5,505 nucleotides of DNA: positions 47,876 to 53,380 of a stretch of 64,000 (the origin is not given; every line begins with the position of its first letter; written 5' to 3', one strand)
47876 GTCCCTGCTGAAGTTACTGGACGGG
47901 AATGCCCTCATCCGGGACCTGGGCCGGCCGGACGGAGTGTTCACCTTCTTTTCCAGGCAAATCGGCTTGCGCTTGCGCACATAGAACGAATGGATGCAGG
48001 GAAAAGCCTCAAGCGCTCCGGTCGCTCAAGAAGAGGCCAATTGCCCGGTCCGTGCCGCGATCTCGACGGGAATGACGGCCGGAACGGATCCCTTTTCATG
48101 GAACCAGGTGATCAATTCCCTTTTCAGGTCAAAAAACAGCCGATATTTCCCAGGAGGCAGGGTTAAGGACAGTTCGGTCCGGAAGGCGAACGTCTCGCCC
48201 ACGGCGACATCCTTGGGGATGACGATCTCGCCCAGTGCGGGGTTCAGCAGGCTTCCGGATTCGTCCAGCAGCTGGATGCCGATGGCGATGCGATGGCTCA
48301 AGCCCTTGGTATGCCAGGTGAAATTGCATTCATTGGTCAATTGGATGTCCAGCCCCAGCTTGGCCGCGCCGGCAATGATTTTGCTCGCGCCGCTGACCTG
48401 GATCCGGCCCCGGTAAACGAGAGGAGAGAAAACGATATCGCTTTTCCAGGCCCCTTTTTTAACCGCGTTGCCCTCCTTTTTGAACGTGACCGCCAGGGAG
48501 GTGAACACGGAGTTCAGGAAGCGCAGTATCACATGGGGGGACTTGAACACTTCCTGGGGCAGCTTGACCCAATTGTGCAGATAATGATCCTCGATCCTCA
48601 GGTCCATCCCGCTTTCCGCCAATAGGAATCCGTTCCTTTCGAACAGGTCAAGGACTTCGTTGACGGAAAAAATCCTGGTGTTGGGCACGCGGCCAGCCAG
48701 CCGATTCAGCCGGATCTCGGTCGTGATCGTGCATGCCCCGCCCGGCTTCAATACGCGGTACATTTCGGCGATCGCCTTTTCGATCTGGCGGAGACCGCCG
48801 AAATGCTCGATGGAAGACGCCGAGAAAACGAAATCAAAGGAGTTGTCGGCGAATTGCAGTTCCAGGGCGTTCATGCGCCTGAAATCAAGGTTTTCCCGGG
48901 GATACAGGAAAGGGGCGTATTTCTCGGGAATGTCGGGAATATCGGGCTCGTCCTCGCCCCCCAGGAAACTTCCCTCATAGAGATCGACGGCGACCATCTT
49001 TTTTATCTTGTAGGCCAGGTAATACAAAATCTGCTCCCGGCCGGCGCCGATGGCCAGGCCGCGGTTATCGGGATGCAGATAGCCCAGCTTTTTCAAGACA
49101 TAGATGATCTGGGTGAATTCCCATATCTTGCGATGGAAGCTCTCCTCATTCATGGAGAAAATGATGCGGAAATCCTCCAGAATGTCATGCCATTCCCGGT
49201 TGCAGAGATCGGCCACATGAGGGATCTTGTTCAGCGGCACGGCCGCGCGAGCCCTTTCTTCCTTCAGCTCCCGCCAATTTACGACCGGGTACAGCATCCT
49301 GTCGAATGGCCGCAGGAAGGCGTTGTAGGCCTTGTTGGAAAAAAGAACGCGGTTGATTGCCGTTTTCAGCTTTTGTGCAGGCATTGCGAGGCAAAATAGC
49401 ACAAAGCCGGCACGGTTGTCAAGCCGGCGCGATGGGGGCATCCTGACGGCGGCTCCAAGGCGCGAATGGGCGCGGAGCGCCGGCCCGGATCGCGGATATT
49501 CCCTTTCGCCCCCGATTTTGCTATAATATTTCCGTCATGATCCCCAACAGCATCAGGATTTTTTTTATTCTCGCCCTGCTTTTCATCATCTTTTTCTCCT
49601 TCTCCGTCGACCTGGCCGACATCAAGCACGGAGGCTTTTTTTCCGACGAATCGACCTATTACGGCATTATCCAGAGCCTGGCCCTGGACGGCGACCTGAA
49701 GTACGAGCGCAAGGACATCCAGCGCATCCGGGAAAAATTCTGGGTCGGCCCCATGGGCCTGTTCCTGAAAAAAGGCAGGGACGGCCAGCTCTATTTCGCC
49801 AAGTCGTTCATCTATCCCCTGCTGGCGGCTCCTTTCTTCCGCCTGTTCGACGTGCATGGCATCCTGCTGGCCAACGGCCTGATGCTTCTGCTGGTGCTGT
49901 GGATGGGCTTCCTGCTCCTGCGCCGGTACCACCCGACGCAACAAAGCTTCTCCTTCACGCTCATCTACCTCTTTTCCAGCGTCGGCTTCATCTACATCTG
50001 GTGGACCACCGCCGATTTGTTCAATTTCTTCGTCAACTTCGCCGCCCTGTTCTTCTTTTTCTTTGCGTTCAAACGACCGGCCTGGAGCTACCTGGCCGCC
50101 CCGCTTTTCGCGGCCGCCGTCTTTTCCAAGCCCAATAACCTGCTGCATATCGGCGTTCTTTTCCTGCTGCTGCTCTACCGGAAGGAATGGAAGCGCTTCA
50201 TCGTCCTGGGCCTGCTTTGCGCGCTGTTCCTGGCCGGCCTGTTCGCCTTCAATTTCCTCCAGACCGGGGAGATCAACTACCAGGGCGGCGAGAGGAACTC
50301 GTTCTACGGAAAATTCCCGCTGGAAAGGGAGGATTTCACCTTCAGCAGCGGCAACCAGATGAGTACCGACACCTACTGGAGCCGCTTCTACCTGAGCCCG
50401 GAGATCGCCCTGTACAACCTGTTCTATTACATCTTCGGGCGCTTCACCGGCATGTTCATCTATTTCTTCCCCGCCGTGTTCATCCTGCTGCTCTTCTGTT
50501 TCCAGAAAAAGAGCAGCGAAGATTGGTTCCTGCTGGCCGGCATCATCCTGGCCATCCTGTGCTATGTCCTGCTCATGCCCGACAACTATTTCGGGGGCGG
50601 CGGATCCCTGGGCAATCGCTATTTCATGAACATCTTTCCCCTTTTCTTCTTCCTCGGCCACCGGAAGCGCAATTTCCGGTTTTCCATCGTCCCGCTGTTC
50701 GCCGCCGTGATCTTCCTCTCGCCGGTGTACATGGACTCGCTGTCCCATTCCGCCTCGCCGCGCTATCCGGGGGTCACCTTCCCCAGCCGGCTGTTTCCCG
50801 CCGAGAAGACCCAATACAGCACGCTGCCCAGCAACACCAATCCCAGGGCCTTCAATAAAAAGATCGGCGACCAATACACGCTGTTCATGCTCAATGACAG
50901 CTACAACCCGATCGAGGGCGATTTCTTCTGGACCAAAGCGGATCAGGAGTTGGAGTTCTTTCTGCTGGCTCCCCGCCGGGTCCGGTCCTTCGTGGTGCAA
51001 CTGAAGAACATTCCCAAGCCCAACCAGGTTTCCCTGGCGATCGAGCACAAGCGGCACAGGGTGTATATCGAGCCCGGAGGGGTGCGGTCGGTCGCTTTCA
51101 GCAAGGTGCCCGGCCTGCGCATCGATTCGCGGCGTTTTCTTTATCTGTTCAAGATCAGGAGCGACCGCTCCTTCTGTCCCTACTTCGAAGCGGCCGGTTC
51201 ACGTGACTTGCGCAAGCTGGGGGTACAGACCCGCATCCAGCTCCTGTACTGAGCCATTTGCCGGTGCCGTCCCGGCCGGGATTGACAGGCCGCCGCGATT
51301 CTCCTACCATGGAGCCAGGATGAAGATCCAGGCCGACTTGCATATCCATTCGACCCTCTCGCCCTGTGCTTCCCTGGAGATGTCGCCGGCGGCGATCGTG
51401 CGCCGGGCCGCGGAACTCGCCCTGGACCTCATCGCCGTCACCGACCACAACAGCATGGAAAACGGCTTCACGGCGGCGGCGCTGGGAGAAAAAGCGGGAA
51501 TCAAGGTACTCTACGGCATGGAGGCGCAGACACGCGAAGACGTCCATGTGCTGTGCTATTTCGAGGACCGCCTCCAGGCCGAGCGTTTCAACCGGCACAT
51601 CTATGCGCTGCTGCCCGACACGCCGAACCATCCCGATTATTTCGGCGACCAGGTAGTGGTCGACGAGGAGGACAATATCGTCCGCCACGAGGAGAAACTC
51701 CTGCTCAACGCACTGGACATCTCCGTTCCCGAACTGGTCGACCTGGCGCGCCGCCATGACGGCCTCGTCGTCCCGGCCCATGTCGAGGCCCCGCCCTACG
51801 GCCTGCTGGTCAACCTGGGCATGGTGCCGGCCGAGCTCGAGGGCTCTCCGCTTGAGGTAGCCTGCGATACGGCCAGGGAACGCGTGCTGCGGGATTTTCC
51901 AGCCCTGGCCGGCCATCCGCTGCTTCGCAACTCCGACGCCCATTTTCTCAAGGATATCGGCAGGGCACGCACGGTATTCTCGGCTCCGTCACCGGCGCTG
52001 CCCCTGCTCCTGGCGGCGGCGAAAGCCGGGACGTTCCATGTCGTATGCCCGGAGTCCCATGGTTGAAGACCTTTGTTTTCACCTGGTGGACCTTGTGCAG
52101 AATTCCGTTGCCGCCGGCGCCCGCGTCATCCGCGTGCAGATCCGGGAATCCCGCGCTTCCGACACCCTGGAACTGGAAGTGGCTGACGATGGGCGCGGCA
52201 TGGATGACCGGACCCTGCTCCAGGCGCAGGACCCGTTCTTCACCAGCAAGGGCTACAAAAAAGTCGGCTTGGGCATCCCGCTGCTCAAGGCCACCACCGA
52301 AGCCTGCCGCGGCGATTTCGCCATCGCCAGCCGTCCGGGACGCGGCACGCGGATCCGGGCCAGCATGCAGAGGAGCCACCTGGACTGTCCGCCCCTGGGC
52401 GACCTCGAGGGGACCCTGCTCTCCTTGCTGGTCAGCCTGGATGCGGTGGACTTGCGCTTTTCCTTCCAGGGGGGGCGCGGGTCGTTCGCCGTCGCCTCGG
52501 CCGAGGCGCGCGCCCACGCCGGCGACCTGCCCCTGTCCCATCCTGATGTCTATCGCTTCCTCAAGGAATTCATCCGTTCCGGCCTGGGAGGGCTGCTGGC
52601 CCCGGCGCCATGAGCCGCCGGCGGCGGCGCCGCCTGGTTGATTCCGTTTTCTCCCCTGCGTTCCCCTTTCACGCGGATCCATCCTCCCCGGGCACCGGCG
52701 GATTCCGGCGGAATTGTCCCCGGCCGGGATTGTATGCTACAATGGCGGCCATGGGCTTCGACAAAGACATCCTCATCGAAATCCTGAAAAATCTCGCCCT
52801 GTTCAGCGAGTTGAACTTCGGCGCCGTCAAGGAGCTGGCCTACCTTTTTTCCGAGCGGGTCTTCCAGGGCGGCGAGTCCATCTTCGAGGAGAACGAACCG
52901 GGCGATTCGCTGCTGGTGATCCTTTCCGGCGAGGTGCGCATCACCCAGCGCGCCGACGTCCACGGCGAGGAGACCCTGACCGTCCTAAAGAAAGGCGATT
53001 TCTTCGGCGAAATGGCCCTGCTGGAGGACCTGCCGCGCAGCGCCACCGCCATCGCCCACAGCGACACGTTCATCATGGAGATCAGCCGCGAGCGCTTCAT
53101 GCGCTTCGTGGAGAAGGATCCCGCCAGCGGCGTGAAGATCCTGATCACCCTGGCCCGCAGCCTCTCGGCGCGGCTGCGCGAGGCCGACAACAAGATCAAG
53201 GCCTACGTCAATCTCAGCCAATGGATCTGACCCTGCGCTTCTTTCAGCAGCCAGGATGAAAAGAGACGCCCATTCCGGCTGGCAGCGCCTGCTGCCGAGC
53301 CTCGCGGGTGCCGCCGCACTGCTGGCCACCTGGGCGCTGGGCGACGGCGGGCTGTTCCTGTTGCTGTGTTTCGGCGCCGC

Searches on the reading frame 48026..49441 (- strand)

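Call 20: search_protein_families(library=pfam, proteins=[window:48026-49441:-], max_evalue=0.01)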
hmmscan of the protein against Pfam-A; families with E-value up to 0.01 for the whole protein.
window:48026-49441:- (471 aa): 6 families
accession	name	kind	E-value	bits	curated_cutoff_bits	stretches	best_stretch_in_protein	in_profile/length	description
PF08241.18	Methyltransf_11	-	2.5e-15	57.3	21.2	1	129-238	1-94/95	Methyltransferase domain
PF13649.12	Methyltransf_25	-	3.9e-11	43.9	27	1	181-235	46-97/97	Methyltransferase domain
PF13847.12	Methyltransf_31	-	8e-07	29.3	27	1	183-249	54-119/145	Methyltransferase domain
PF01209.24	Ubie_methyltran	-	7.1e-06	26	20.1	1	184-239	99-151/233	ubiE/COQ5 methyltransferase family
PF08242.18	Methyltransf_12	-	9e-06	26.8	30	1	183-236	49-97/98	Methyltransferase domain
PF13489.12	Methyltransf_23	-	4.1e-05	23.8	27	1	120-242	18-119/164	Methyltransferase domain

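Call 74: search_protein_families(library=ncbifam, proteins=[window:48026-49441:-], max_evalue=0.01)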
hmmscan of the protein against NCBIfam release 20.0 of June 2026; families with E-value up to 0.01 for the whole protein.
window:48026-49441:- (471 aa): 23 families
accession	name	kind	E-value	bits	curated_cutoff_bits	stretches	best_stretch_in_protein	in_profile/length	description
NF001242.0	PRK00216.1-3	equivalog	1.6e-07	31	351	1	183-237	122-173/258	bifunctional demethylmenaquinone methyltransferase/2-methoxy-6-polyprenyl-1,4-benzoquinol methylase UbiE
TIGR01934.1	MenG_MenH_UbiE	subfamily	8.1e-07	28.6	158.35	1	183-240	88-142/223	ubiquinone/menaquinone biosynthesis methyltransferase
NF041536.1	ArsM_DUF2284_UU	exception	1.1e-06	27.3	575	1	183-248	127-189/459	arsenite methyltransferase/DUF2284 domain selenoprotein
NF041537.1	ArsM_AhpD_UU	exception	2e-06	26.9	510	1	183-249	127-190/345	arsenite methyltransferase/AhpD domain selenoprotein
NF052510.1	methyltran_MpqE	exception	7.9e-06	25.4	335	1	184-237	99-149/234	methyl-plastoquinone biosynthesis methyltransferase MpqE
NF001244.0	PRK00216.1-5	equivalog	7.9e-06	25.3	216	1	180-239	97-153/236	bifunctional demethylmenaquinone methyltransferase/2-methoxy-6-polyprenyl-1,4-benzoquinol methylase UbiE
TIGR02072.1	BioC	equivalog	1.9e-05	24.6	184.95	1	129-241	39-134/244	malonyl-ACP O-methyltransferase BioC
NF038099.1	AsSugarArsM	exception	2.4e-05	23.7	400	1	180-243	113-175/321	arsenosugar biosynthesis arsenite methyltransferase ArsM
TIGR02752.1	MenG_heptapren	equivalog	3e-05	23.7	419.85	1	183-238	96-148/231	demethylmenaquinone methyltransferase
NF001240.0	PRK00216.1-1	equivalog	4.1e-05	22.8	378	1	184-237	116-166/251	bifunctional demethylmenaquinone methyltransferase/2-methoxy-6-polyprenyl-1,4-benzoquinol methylase UbiE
NF001243.0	PRK00216.1-4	equivalog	5.8e-05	22.5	235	1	183-237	98-149/237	demethylmenaquinone methyltransferase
NF001241.0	PRK00216.1-2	equivalog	5.9e-05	22.8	327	1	123-240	50-148/231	demethylmenaquinone methyltransferase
NF045667.1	MTase_DVU1556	equivalog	8e-05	22.2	155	1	185-240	68-120/213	DVU_1556 family methyltransferase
NF045823.1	PthPhpthDimycoMt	equivalog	0.00015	21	300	1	184-238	114-165/256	phthiotriol/phenolphthiotriol dimycocerosates methyltransferase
NF045825.1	FAmtase_mtf2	equivalog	0.00016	21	400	1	184-244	106-162/248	fatty-acid O-methyltransferase Mtf2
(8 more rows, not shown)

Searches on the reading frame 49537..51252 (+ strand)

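Call 20: search_protein_families(library=pfam, proteins=[window:49537-51252:+], max_evalue=0.01)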
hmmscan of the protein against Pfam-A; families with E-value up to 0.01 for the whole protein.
window:49537-51252:+ (571 aa): 0 families

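Call 74: search_protein_families(library=ncbifam, proteins=[window:49537-51252:+], max_evalue=0.01)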
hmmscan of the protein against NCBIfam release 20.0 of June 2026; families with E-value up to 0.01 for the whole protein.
window:49537-51252:+ (571 aa): 2 families
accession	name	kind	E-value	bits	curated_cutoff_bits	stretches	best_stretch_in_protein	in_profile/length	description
NF047440.1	LA3751_2_3_fam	subfamily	4.2e-15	55.5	200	2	11-246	5-247/460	LA_3751/LA_3752 family putative glycosyltransferase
NF046093.1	AZOBR_p60025_fam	subfamily_domain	2.8e-05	23.5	150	1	89-233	93-232/232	AZOBR_p60025 family cell surface glycopolymer formation protein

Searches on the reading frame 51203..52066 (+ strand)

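Call 20: search_protein_families(library=pfam, proteins=[window:51203-52066:+], max_evalue=0.01)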
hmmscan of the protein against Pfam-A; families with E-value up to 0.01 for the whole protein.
window:51203-52066:+ (287 aa): 2 families
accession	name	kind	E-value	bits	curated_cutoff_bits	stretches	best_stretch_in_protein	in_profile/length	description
PF02811.25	PHP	-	2.3e-09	38.2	26.4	1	45-123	1-82/164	PHP domain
PF13263.12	PHP_C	-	1.1e-06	28.6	21.3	1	238-277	16-55/56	PHP-associated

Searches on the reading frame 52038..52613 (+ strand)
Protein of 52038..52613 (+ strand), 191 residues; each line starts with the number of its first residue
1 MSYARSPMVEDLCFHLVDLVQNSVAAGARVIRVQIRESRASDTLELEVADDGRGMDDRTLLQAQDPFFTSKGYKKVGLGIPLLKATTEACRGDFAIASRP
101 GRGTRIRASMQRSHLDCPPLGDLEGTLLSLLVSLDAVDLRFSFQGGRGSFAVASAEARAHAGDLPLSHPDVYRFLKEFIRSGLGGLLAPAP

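Call 20: search_protein_families(library=pfam, proteins=[window:52038-52613:+], max_evalue=0.01)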
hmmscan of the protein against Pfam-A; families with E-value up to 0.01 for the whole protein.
window:52038-52613:+ (191 aa): 3 families
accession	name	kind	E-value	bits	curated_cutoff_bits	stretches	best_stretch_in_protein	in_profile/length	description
PF02518.31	HATPase_c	-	1.1e-13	52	26.4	1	16-111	10-108/111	Histidine kinase-, DNA gyrase B-, and HSP90-like ATPase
PF13589.12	HATPase_c_3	-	2.2e-07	31.4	25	1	16-71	7-60/137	Histidine kinase-, DNA gyrase B-, and HSP90-like ATPase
PF13581.12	HATPase_c_2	-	0.00016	22.1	27.4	1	21-95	41-113/127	Histidine kinase-like ATPase domain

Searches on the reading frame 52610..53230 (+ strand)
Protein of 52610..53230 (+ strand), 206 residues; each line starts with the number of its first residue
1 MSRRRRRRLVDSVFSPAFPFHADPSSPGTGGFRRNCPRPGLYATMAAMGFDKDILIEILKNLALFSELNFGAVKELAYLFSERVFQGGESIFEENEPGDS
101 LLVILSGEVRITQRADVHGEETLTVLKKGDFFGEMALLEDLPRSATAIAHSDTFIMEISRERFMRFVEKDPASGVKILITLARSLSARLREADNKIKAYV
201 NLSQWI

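Call 20: search_protein_families(library=pfam, proteins=[window:52610-53230:+], max_evalue=0.01)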
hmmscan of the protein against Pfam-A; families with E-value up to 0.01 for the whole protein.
window:52610-53230:+ (206 aa): 1 family
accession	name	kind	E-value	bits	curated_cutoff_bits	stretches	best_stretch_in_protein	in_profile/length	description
PF00027.35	cNMP_binding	-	8.6e-24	83.8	27.5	1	83-170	2-89/89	Cyclic nucleotide-binding domain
